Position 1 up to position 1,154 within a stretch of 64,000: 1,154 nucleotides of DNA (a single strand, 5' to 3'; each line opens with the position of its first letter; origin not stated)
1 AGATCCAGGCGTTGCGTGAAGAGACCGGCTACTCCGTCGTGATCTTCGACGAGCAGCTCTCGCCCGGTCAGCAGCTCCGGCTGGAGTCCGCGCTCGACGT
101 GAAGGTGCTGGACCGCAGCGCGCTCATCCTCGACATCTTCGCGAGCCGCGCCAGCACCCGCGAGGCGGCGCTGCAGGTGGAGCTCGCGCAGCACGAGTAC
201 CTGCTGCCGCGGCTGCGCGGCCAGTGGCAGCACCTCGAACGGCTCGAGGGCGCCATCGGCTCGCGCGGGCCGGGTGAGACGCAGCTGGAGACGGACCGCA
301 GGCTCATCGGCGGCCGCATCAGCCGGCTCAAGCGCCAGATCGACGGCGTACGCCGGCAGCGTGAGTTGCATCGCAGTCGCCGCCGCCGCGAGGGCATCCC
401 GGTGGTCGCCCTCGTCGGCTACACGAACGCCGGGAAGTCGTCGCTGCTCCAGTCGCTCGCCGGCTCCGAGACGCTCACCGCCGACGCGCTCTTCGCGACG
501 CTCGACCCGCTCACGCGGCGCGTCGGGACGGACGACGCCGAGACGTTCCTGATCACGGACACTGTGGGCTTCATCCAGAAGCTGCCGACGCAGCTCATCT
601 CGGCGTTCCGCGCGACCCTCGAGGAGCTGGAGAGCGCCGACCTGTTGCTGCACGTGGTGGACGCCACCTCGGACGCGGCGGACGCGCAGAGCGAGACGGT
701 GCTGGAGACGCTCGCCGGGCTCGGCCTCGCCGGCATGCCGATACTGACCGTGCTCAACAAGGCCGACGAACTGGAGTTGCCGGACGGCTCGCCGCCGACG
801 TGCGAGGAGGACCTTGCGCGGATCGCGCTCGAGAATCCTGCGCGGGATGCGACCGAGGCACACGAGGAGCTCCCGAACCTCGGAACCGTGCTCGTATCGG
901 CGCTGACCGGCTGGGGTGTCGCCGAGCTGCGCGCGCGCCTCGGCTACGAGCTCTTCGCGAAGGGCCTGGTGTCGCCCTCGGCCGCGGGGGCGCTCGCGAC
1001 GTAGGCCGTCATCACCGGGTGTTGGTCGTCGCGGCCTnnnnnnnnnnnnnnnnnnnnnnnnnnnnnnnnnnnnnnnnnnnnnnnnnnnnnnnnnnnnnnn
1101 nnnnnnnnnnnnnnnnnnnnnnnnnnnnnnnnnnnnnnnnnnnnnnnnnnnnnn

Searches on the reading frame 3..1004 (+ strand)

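Call 70: search_protein_families(library=pfam, proteins=[window:3-1004:+], max_evalue=0.0001)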
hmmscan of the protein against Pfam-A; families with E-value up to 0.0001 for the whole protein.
window:3-1004:+ (333 aa): 6 families
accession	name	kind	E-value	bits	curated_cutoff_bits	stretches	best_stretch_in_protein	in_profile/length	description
PF16360.10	GTP-bdg_M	-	4.4e-30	104.5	29.5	1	49-127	1-79/79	GTP-binding GTPase Middle Region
PF01926.29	MMR_HSR1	-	8.8e-21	74.6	21.9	1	135-253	2-113/113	50S ribosome-binding GTPase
PF13167.11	GTP-bdg_N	-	8.8e-14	52.3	25.4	1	1-47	43-89/89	GTP-binding GTPase N-terminal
PF00350.29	Dynamin_N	-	1.3e-06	29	27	0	135-176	1-42/168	Dynamin family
PF00009.33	GTP_EFTU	-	2.8e-06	27.5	26.5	1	208-310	89-179/188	Elongation factor Tu GTP binding domain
PF02421.24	FeoB_N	-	6.3e-05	23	27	0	135-258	3-119/156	Ferrous iron transport protein B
